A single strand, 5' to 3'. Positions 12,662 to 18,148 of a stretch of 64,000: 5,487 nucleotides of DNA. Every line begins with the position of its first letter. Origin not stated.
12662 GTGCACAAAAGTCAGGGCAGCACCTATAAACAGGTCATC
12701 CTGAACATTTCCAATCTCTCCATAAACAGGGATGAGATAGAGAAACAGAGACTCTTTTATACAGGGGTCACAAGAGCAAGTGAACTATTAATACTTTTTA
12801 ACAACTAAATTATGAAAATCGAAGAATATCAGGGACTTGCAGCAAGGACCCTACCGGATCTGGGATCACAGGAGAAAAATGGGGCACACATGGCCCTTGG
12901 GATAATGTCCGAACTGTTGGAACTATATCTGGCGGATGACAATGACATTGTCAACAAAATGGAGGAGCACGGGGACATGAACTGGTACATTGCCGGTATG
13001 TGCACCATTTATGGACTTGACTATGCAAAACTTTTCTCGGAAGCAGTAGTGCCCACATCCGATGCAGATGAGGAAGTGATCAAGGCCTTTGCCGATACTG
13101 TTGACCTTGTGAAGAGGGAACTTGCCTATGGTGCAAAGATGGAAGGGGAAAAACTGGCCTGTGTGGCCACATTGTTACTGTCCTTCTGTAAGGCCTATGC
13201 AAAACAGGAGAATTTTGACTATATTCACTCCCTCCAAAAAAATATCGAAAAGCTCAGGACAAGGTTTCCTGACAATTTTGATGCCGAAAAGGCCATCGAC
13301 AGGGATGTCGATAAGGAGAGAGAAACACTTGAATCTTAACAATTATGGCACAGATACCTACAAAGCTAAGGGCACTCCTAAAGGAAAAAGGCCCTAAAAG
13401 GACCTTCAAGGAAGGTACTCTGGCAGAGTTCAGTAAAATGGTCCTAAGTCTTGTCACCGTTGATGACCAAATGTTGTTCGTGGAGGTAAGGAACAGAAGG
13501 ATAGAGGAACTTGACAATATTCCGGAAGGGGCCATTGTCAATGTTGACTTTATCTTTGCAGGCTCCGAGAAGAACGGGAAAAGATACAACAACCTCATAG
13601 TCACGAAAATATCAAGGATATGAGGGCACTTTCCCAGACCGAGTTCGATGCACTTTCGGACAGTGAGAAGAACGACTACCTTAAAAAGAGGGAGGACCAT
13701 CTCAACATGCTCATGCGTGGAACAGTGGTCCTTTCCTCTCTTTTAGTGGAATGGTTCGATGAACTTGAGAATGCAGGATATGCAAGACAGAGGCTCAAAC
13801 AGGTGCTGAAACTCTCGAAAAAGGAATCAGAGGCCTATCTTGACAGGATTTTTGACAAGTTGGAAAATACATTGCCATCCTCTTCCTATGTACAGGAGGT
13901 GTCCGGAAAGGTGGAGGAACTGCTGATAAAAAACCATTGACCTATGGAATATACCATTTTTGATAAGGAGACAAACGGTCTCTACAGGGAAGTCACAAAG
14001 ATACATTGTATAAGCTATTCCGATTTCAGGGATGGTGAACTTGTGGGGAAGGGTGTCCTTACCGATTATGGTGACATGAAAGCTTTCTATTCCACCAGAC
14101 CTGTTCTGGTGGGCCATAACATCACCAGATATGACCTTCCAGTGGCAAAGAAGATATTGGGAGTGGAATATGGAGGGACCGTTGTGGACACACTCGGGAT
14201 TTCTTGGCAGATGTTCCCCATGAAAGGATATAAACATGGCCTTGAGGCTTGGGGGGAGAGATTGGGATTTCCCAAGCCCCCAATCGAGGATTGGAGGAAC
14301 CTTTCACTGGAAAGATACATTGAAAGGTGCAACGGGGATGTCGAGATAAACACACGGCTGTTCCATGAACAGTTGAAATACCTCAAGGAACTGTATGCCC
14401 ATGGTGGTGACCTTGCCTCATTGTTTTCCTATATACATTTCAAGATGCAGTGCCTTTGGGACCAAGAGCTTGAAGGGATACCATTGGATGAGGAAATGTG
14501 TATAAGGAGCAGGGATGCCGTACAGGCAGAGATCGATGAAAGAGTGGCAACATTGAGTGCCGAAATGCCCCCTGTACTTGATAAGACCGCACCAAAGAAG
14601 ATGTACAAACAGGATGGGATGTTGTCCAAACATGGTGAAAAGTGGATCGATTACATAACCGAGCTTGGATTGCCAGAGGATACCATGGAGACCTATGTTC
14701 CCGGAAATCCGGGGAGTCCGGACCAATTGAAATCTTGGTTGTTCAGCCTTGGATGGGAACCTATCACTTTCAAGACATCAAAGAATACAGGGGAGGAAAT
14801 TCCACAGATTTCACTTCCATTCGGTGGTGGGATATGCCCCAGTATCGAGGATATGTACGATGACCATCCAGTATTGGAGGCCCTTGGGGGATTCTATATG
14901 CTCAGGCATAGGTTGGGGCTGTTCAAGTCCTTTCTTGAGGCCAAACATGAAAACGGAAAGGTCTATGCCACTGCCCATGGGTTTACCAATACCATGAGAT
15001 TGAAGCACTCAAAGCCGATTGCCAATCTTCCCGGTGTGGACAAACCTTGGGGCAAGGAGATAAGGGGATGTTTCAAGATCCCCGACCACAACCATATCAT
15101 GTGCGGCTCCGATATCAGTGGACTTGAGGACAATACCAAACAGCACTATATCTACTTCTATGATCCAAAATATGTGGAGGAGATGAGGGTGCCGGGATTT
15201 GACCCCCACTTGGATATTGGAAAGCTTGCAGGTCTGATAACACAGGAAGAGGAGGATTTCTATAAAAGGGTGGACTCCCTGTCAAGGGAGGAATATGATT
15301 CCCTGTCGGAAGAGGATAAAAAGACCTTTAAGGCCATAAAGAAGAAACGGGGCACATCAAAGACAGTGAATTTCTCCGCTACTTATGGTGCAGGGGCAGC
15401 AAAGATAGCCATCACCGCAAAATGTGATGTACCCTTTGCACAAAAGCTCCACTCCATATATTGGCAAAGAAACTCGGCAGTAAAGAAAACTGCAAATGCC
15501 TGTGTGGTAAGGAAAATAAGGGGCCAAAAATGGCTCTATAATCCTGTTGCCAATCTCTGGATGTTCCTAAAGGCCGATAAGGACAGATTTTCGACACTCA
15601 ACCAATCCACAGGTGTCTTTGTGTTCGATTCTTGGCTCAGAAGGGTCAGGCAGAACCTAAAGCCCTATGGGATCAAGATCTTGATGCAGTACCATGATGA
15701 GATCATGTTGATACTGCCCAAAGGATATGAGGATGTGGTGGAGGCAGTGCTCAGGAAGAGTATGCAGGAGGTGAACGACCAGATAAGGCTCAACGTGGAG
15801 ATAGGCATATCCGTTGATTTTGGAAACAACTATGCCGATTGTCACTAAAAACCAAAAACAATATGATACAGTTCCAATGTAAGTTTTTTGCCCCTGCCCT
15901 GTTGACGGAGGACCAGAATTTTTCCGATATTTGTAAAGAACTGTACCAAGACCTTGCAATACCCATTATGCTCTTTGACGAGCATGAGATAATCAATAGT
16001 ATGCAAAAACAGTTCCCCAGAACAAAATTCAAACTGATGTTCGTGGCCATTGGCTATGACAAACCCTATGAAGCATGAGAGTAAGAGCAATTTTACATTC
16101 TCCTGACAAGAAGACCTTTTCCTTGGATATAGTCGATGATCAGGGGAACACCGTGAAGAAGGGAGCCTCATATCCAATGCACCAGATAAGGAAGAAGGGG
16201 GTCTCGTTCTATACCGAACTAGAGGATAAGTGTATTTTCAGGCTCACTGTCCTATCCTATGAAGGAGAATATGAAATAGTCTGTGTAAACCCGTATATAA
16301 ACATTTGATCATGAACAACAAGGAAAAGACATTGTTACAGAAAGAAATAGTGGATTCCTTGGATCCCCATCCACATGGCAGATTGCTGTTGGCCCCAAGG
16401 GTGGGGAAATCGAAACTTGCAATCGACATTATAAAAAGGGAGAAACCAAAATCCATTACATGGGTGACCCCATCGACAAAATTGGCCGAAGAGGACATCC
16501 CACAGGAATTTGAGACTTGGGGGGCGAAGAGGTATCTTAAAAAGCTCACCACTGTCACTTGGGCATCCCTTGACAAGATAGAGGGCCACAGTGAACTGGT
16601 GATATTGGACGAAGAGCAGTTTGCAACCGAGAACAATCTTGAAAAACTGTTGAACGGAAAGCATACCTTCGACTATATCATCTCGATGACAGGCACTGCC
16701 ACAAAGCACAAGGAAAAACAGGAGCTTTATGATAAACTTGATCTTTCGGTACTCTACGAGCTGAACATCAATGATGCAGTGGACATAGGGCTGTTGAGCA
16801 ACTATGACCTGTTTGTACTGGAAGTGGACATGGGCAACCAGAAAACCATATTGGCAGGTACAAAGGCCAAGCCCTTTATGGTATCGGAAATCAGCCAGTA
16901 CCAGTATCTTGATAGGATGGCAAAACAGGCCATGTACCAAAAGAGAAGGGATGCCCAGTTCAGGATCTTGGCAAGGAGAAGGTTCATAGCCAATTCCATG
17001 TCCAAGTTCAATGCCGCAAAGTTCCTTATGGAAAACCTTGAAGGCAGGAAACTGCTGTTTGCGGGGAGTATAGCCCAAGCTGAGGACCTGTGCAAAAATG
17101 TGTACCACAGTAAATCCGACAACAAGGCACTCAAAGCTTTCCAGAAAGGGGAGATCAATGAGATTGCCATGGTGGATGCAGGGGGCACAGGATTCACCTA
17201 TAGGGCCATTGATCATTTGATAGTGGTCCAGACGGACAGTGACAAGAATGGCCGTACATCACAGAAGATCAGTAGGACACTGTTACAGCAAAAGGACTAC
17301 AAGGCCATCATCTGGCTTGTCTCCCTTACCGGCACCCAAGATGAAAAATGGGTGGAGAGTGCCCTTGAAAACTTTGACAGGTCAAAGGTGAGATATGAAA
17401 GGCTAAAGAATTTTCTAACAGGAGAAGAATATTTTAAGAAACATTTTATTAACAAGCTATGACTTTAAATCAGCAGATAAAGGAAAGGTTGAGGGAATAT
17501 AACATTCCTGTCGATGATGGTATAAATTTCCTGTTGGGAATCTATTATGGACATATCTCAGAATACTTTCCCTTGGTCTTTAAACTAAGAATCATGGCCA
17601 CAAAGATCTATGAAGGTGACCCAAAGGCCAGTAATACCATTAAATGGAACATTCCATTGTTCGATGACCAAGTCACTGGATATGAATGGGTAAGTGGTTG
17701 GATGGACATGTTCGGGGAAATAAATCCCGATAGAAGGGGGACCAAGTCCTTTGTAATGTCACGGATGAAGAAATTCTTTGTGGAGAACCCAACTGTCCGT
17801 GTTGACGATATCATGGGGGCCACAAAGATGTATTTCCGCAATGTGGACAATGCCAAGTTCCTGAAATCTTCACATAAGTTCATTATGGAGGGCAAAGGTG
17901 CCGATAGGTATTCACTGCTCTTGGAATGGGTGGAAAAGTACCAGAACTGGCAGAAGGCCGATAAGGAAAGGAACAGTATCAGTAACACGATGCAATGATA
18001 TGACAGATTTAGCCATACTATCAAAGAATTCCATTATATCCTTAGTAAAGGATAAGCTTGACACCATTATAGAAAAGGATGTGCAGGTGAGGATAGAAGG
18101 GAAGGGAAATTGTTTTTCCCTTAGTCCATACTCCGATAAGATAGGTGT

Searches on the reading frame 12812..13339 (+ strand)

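Call 8: search_protein_families(library=phrogs, proteins=[window:12812-13339:+], max_evalue=0.001)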
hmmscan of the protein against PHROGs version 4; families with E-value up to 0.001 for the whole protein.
window:12812-13339:+ (175 aa): 2 families
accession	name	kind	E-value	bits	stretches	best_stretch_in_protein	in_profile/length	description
phrog_229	-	other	2.3e-16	61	1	1-174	248-368/533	MazG-like pyrophosphatase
phrog_16522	-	other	6.3e-14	52.9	1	17-174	22-171/296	MazG-like pyrophosphatase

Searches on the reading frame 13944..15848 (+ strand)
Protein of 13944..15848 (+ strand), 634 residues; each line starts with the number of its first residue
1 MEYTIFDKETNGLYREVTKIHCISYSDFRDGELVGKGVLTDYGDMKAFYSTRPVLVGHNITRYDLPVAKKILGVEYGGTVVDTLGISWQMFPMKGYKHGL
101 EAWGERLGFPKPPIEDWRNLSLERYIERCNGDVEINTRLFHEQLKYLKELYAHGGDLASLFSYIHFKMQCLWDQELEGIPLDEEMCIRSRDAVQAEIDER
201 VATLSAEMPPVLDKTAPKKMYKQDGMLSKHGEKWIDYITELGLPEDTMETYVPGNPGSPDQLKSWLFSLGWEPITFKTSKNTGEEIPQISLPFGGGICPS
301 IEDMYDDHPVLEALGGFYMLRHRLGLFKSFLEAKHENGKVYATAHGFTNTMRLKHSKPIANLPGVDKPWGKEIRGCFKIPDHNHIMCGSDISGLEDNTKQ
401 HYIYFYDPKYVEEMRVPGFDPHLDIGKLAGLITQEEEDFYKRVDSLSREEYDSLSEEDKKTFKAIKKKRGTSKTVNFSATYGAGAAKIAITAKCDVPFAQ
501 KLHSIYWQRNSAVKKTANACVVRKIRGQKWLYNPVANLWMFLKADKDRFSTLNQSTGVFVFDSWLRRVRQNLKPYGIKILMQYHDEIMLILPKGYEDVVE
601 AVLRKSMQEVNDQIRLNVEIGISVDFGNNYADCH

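Call 8: search_protein_families(library=phrogs, proteins=[window:13944-15848:+], max_evalue=0.001)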
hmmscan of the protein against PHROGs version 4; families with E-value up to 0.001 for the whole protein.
window:13944-15848:+ (634 aa): 4 families
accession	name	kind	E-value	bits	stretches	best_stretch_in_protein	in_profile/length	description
phrog_17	-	DNA, RNA and nucleotide metabolism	1.6e-101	342.2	1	1-633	670-1233/1445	DNA polymerase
phrog_15971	-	DNA, RNA and nucleotide metabolism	5.8e-17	62.9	2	461-634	204-376/376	DNA polymerase I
phrog_403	-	DNA, RNA and nucleotide metabolism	2.8e-07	30.7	1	53-149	142-252/321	DNA polymerase exonuclease subunit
phrog_2573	-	DNA, RNA and nucleotide metabolism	6.3e-06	26.6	1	455-528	72-144/336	DNA polymerase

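Call 13: search_dna_similar(query=window:13944-15848:+, collection=phages, mode=protein, max_rows=25)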
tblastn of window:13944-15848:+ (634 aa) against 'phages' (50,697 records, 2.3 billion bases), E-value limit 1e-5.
Records with a match: 1132; places in all: 1134; records where one place covers at least 80% of the query: 342.
Best place of each record, by identity: <60% 1132.
By first word of the organism name: Vibrio 201; Pseudomonas 198; Escherichia 173; Erwinia 58; Aeromonas 39; Klebsiella 39; Yersinia 37; Pelagibacter 36; Acinetobacter 34; Synechococcus 33; and 49 more.
By host as written in the record: - 200; Escherichia coli 70; Pseudomonas aeruginosa 44; Vibrio cholerae 40; Erwinia amylovora 27; Yersinia pestis 27; Pseudomonas syringae pv. actinidiae 18; Klebsiella pneumoniae 16; and 292 more.
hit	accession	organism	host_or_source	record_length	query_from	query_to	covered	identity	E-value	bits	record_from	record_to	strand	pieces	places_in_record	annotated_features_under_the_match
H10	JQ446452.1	Salinivibrio phage CW02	Salinivibrio costicola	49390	5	634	99%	42.1%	9e-142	461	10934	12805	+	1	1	DNA polymerase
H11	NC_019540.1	Salinivibrio phage CW02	Salinivibrio costicola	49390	5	634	99%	42.1%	9e-142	461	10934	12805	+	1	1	DNA polymerase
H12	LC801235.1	Pseudomonas phage PP21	Pseudomonas aeruginosa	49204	5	634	99%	41.9%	4e-139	454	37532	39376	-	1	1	hypothetical protein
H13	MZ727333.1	Pseudomonas phage PPAT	Pseudomonas aeruginosa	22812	5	634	99%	41.9%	1e-138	452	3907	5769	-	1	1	hypothetical protein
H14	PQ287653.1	Pseudomonas phage HHBS10_2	Pseudomonas aeruginosa BWKH10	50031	5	634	99%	41.8%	1e-136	447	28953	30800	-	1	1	DNA polymerase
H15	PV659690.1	Pseudomonas phage vB_PaP_DMTU_1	Pseudomaonas aeruginosa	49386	5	634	99%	41.8%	3e-137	448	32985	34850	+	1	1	DNA polymerase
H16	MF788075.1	Pseudomonas phage IME180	Pseudomonas aeruginosa IME180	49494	5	634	99%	41.8%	1e-136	447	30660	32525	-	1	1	DNA polymerase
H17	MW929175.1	Pseudomonas phage K4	Pseudomonas aeruginosa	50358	5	634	99%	41.8%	1e-136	447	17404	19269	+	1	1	DNA polymerase I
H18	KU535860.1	Pseudomonas phage O4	Pseudomonas aeruginosa PAO1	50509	5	634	99%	41.8%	2e-136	446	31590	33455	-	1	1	putative DNA polymerase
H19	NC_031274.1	Pseudomonas phage O4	Pseudomonas aeruginosa PAO1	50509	5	634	99%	41.8%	2e-136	446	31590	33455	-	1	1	putative DNA polymerase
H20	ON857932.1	Pseudomonas phage vB_PaeP_FBPa8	Pseudomonas sp.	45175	5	634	99%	41.7%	2e-139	455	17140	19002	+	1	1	DNA polymerase I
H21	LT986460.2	Pseudomonas phage GP100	-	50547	4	634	100%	41.6%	8e-143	464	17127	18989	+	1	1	DNA Polymerase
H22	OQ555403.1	Pseudomonas phage vB_PaeM_Ty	Pseudomonas aeruginosa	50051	5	634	99%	41.7%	2e-137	449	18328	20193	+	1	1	DNA polymerase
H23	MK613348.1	Roseobacter phage CRP-6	Rhodobacteraceae bacterium FZCC0042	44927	4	634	100%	41.5%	1e-138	452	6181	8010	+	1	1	DNA polymerase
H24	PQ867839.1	phage T2S2-k141_370465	Crassostrea hongkongensis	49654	4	634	100%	41.0%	3e-144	469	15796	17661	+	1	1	DNA polymerase | RNA polymerase sigma factor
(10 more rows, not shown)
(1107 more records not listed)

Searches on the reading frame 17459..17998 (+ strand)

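Call 36: search_protein_families(library=pfam, proteins=[window:17459-17998:+], max_evalue=0.01)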
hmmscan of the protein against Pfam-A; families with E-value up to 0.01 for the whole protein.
window:17459-17998:+ (179 aa): 0 families

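Call 65: search_protein_families(library=phrogs, proteins=[window:17459-17998:+])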
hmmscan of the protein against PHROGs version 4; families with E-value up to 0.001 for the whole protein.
window:17459-17998:+ (179 aa): 1 family
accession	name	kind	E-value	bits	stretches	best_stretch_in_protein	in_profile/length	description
phrog_15090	-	unknown function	9e-56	189.5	1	1-178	1-177/178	-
